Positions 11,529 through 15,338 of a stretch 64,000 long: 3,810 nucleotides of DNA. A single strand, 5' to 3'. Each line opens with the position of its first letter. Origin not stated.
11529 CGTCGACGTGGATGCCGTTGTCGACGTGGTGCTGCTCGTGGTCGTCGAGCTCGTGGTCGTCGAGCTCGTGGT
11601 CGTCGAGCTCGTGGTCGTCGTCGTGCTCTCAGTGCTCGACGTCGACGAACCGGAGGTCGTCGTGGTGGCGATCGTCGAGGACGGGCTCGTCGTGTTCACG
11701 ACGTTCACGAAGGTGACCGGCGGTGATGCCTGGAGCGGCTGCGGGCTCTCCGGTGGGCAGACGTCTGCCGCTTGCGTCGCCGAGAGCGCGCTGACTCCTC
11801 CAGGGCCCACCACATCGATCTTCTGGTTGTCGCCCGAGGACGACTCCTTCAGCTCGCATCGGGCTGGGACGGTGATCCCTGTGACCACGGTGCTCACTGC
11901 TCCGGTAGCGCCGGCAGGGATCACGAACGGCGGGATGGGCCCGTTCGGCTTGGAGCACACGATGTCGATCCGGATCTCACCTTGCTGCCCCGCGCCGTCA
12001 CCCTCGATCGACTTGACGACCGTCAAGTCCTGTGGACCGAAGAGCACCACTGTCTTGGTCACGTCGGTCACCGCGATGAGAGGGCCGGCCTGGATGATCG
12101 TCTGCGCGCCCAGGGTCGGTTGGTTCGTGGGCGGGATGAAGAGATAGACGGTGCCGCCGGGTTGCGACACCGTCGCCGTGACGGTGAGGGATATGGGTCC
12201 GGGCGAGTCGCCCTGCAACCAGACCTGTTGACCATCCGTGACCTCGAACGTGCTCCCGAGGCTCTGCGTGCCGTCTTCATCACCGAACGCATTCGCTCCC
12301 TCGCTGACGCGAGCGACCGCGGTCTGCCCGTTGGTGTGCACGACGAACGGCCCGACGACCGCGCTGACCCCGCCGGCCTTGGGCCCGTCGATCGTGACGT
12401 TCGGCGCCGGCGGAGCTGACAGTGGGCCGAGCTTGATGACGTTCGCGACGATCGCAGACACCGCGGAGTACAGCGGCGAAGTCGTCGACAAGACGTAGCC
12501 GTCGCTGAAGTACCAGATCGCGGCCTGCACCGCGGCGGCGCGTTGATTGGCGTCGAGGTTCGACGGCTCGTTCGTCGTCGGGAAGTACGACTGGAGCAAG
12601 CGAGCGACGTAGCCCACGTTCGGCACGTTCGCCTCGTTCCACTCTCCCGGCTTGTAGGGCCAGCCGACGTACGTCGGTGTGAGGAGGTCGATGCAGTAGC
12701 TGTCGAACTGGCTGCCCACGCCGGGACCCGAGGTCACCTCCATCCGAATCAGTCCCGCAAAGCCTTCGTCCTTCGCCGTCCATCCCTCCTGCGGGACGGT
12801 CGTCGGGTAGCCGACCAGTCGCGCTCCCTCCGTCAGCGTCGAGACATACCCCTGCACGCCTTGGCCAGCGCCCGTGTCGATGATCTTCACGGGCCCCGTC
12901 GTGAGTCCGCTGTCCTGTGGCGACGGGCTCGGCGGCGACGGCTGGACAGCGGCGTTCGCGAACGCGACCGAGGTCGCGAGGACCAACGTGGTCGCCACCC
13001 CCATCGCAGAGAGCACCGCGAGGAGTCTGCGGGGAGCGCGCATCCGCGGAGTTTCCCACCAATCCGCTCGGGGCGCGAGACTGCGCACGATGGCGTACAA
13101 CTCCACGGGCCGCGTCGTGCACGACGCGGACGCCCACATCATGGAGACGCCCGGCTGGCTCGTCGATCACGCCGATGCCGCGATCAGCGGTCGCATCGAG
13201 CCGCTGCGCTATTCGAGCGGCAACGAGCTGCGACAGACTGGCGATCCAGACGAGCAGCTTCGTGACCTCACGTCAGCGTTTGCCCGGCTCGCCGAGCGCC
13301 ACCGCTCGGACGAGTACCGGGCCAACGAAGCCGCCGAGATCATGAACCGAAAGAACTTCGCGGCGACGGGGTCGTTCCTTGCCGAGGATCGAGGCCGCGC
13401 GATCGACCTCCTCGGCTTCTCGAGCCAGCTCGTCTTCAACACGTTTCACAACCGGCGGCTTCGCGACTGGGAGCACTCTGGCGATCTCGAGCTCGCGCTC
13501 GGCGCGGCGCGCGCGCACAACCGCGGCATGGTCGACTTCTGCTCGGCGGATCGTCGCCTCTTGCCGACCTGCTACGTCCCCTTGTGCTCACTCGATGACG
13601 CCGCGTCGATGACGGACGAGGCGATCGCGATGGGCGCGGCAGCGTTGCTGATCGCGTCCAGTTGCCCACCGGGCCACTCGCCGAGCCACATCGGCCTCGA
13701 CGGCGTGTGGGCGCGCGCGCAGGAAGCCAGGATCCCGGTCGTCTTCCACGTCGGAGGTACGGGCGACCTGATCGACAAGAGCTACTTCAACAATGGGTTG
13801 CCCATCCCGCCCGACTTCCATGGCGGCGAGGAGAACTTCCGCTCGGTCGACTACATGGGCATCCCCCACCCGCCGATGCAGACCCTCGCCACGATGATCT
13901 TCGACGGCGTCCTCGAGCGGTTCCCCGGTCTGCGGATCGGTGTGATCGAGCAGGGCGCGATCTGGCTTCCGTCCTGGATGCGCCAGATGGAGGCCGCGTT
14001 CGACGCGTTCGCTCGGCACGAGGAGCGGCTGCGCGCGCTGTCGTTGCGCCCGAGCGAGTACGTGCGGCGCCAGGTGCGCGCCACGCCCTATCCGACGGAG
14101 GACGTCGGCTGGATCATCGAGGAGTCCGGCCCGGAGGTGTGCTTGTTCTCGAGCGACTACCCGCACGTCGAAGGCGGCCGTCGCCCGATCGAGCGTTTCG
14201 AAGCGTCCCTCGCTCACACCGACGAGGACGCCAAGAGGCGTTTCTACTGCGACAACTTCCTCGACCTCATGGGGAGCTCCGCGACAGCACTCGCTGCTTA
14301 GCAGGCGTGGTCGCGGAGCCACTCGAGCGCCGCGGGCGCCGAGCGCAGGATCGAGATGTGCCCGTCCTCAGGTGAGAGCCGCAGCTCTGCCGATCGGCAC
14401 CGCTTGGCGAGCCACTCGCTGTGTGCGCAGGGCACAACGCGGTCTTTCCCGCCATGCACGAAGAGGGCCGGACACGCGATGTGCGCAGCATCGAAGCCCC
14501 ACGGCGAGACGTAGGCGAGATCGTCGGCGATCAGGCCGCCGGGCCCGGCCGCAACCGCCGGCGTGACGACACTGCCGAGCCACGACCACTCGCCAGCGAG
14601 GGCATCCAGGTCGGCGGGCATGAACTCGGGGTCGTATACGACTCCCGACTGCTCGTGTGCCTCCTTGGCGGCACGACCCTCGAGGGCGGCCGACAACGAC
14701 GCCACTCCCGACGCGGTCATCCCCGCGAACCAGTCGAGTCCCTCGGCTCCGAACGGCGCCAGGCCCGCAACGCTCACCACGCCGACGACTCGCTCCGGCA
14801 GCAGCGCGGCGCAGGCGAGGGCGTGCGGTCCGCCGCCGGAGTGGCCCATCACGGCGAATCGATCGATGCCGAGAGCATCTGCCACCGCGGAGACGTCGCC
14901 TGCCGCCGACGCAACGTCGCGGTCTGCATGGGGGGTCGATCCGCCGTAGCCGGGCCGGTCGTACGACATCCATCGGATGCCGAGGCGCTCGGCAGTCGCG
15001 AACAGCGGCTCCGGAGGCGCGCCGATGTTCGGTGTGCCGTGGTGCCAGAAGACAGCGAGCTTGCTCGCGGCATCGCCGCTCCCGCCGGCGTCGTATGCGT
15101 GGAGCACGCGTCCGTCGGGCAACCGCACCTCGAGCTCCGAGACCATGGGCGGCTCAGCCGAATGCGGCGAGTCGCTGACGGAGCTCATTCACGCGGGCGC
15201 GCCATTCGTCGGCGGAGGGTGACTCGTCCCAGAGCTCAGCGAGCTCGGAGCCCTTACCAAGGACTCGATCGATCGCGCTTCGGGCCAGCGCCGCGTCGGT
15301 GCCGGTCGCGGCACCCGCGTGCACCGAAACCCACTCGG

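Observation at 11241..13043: Thioester-domain LPXTG adhesin with repeat-encoded Thr/Ser stalk, stop codon overlapping the start of an amidase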

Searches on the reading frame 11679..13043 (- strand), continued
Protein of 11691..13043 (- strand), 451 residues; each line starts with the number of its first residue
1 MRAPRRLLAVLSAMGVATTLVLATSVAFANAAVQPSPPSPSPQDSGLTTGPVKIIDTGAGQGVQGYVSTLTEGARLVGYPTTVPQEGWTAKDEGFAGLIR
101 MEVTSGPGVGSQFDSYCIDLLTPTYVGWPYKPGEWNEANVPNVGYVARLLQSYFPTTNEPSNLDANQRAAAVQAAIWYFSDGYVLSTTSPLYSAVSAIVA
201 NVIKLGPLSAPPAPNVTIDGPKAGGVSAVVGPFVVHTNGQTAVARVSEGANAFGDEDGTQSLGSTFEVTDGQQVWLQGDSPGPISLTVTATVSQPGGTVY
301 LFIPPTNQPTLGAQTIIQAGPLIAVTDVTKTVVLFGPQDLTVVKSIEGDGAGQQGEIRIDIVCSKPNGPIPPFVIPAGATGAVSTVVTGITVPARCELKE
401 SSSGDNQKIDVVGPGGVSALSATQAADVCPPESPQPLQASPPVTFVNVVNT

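Call 23: fold_search(model_id=the predicted structure, library=pdb)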
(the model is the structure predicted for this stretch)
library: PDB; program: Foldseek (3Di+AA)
matches with E <= 10: 1201; with E <= 0.001: 21
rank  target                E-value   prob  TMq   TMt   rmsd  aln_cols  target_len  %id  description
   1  1fie_A                5.2e-05  0.80  0.16  0.10  28.1       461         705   10  RECOMBINANT HUMAN COAGULATION FACTOR XIII (released 1997-02-12)
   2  5u5o                  6.2e-05  0.98  0.18  0.23  17.9       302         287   14  Bacterial adhesin from Mobiluncus mulieris containing intramolecular disulfide, isopeptide, and ester bond cross-links ( (released 2018-06-13)
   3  8cmt_A                2.1e-04  0.72  0.16  0.11  28.2       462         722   11  Structure of the plasma coagulation Factor XIII A2B2 heterotetrameric complex. (released 2024-09-11)
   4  6fx6                  3.2e-04  1.00  0.25  0.40  11.2       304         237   14  Thioester domain of the Staphylococcus aureus TIE protein (released 2018-08-08)
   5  3hvn                  3.6e-04  0.89  0.15  0.14  11.5       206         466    9  Crystal structure of cytotoxin protein suilysin from Streptococcus suis (released 2010-03-02)
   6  1qrk_B                3.6e-04  0.54  0.15  0.10  28.4       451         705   11  HUMAN FACTOR XIII WITH STRONTIUM BOUND IN THE ION SITE (released 1999-07-02)
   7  3ufi                  4.0e-04  0.75  0.14  0.20  22.0       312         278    9  Crystal structure of a putative cell adhesion protein (BACOVA_04980) from Bacteroides ovatus ATCC 8483 at 2.18 A resolut (released 2011-12-14)
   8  8oxv_A                4.7e-04  0.44  0.15  0.10  26.9       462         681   10  Transglutaminase 3 zymogen in complex with DH patient-derived Fab DH63-B02 (released 2023-10-18)
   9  2xic_B                5.6e-04  0.96  0.23  0.23  17.5       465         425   11  Pilus-presented adhesin, Spy0125 (Cpa), P212121 form (ESRF data) (released 2010-08-04)
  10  5mho_A                5.9e-04  0.47  0.15  0.10  20.8       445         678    9  FXIIIa in complex with the inhibitor ZED2369 (released 2017-12-20)
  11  4gpv_B                6.2e-04  0.75  0.15  0.18  22.9       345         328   10  Crystal structure of a putative cell adhesion protein (BACEGG_00536) from Bacteroides eggerthii DSM 20697 at 1.67 A re (released 2012-09-19)
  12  4h40_B                6.2e-04  0.63  0.14  0.18  20.6       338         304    9  Crystal structure of a putative cell adhesion protein (BF2867) from Bacteroides fragilis NCTC 9343 at 2.57 A resolutio (released 2012-10-03)
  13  7wvh_D                7.4e-04  0.57  0.17  0.16  19.7       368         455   10  Structure of NAD+ glycohydrolase/Streptolysin O complex from Group A streptococcus (released 2023-02-15)
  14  4bug_B                7.8e-04  0.96  0.24  0.24  17.6       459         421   10  Pilus-presented adhesin, Spy0125 (Cpa), Cys426Ala mutant (released 2013-10-09)
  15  2xic_A                7.8e-04  0.95  0.23  0.23  17.4       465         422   11  Pilus-presented adhesin, Spy0125 (Cpa), P212121 form (ESRF data) (released 2010-08-04)
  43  5a0g_C                5.0e-03  0.99  0.21  0.46  10.7       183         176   16  N-terminal thioester domain of surface protein from Clostridium perfringens (released 2015-06-03)
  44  5a0g_A                5.3e-03  0.99  0.22  0.47  10.4       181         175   16  N-terminal thioester domain of surface protein from Clostridium perfringens (released 2015-06-03)
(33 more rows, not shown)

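Call 24: search_solved_structures(query=A2, max_evalue=1, show_alignments=5)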
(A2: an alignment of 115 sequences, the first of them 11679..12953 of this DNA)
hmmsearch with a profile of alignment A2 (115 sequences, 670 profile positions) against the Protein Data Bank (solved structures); distinct sequences matched with E-value up to 1: 0.

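Call 54: find_related_loci(query=window:11694-13043:-, collection=metagenome_contigs, flank=4000)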
Query window:11694-13043:- (450 aa) in metagenome_contigs; peptide patterns used: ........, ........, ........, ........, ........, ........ (x = any residue, [..] = any of these).
356 stretches matched a pattern; 1 encode a relative of the query (tblastn E <= 1e-3); 1 distinct loci.
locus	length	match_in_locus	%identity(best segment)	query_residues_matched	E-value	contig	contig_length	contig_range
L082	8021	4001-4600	29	91-300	1e-6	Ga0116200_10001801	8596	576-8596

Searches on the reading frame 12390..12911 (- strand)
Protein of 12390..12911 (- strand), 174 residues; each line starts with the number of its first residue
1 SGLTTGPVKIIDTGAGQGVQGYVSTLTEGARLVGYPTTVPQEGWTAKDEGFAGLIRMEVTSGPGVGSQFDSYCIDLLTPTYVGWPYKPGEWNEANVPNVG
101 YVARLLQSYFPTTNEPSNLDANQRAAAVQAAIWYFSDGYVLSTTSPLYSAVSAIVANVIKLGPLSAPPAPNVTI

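Call 33: predict_structure(alignment_id=A3)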
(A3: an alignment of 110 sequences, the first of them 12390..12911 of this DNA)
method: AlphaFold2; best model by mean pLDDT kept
length: 174 residues; sequences in the alignment: 110
mean_pLDDT: 93.1   pTM: 0.89
mean pLDDT of the five models: 93.1, 93.0, 91.8, 91.6, 91.2
residues with pLDDT >= 90: 139; 70-90: 30; 50-70: 4; < 50: 1
segments of 3 or more residues with pLDDT < 50: none
pLDDT, mean of each block of 10 residues (from residue 1): 71 98 98 97 97 97 94 92 85 84 97 98 99 98 98 99 88 79
secondary structure, 60 per line:
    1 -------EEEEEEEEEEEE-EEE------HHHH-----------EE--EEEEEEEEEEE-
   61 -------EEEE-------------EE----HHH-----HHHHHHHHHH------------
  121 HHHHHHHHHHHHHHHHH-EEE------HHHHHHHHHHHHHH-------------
elements in order: E8-19 E21-23 H30-33 E49-59 E68-71 H99-108 H121-137 E139-141 H148-161

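Call 37: fold_search(model_id=the predicted structure, library=pdb)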
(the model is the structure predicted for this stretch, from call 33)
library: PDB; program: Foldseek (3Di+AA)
matches with E <= 10: 164; with E <= 0.001: 0
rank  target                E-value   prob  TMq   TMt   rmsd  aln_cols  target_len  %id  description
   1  5a0g_C                1.0e-02  0.95  0.43  0.43  10.7       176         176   19  N-terminal thioester domain of surface protein from Clostridium perfringens (released 2015-06-03)
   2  4c0z_B                1.1e-02  0.95  0.44  0.38  10.3       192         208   15  The N-terminal domain of the Streptococcus pyogenes pilus tip adhesin Cpa (released 2013-11-20)
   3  4c0z_F                1.6e-02  0.92  0.44  0.38  10.7       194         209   15  The N-terminal domain of the Streptococcus pyogenes pilus tip adhesin Cpa (released 2013-11-20)
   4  5a0g_A                1.8e-02  0.89  0.41  0.41  10.5       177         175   18  N-terminal thioester domain of surface protein from Clostridium perfringens (released 2015-06-03)
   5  5a0l_A                1.8e-02  0.87  0.41  0.36   8.8       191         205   12  N-terminal thioester domain of fibronectin-binding protein SfbI from Streptococcus pyogenes (released 2015-06-03)
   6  4c0z_A                1.9e-02  0.96  0.48  0.41   9.6       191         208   17  The N-terminal domain of the Streptococcus pyogenes pilus tip adhesin Cpa (released 2013-11-20)
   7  5a0g_B                2.0e-02  0.87  0.41  0.41  10.2       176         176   18  N-terminal thioester domain of surface protein from Clostridium perfringens (released 2015-06-03)
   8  4c0z_E                2.1e-02  0.90  0.45  0.39  10.8       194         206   15  The N-terminal domain of the Streptococcus pyogenes pilus tip adhesin Cpa (released 2013-11-20)
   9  4c0z_K                2.7e-02  0.75  0.41  0.35  11.4       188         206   14  The N-terminal domain of the Streptococcus pyogenes pilus tip adhesin Cpa (released 2013-11-20)
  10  4c0z_G                3.2e-02  0.92  0.48  0.42   9.6       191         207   17  The N-terminal domain of the Streptococcus pyogenes pilus tip adhesin Cpa (released 2013-11-20)
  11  5dcq_D                6.8e-02  0.80  0.42  0.37  10.1       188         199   12  Crystal structure of bacterial adhesin, FNE from Streptococcus equi spp. equi. (released 2016-06-29)
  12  4c0z_C                9.8e-02  0.75  0.47  0.41   9.8       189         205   16  The N-terminal domain of the Streptococcus pyogenes pilus tip adhesin Cpa (released 2013-11-20)
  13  5dcq_E                1.2e-01  0.69  0.42  0.37  10.1       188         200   12  Crystal structure of bacterial adhesin, FNE from Streptococcus equi spp. equi. (released 2016-06-29)
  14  5a0d_D                1.7e-01  0.60  0.38  0.38   5.6       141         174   19  N-terminal thioester domain of surface protein from Clostridium perfringens, Cys138Ala mutant (released 2015-06-03)
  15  2xi9_B                2.3e-01  0.33  0.41  0.25  12.5       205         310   15  Pilus-presented adhesin, Spy0125 (Cpa), P1 form (released 2010-08-04)
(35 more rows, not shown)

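Call 56: search_solved_structures(query=A3, max_evalue=10, show_alignments=4)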
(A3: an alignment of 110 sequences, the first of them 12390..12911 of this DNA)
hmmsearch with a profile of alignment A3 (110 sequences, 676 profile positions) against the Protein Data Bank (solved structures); distinct sequences matched with E-value up to 10: 0.

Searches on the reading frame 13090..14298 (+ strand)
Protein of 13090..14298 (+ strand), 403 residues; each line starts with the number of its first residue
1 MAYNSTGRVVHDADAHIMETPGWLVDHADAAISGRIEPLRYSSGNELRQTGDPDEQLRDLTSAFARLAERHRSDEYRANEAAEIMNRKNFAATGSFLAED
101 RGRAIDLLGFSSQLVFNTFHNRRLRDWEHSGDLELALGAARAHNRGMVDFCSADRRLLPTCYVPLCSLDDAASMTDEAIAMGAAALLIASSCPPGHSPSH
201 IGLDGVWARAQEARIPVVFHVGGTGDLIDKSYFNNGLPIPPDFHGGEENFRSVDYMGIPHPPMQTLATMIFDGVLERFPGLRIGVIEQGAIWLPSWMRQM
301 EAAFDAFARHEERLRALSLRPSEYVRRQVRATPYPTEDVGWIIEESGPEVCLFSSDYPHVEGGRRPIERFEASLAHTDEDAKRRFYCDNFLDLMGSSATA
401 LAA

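Call 40: search_protein_families(library=pfam, proteins=[window:13090-14298:+], max_evalue=0.01)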
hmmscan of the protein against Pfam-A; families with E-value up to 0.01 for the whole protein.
window:13090-14298:+ (403 aa): 1 family
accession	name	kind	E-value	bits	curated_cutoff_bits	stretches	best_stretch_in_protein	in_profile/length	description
PF04909.20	Amidohydro_2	-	3.9e-17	63.4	26.4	1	140-389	63-282/289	Amidohydrolase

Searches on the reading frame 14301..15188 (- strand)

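Call 40: search_protein_families(library=pfam, proteins=[window:14301-15188:-], max_evalue=0.01)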
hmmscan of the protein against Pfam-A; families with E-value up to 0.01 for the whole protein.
window:14301-15188:- (296 aa): 6 families
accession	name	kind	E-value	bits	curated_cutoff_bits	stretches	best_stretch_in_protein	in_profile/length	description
PF00561.26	Abhydrolase_1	-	1.9e-20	74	25.8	1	46-281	3-242/245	alpha/beta hydrolase fold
PF12697.13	Abhydrolase_6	-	7.4e-12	46.8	26.3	1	60-287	18-213/217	Alpha/beta hydrolase family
PF12146.15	Hydrolase_4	-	2.5e-10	40.5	27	2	46-145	7-112/239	Serine aminopeptidase, S33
PF00326.27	Peptidase_S9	-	0.0001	22.3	22.6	0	236-280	142-188/213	Prolyl oligopeptidase family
PF03959.19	FSH1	-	0.00075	19.7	21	1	233-277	155-199/211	Serine hydrolase (FSH1)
PF20434.5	BD-FAE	-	0.0011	19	26.8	0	238-262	189-213/215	BD-FAE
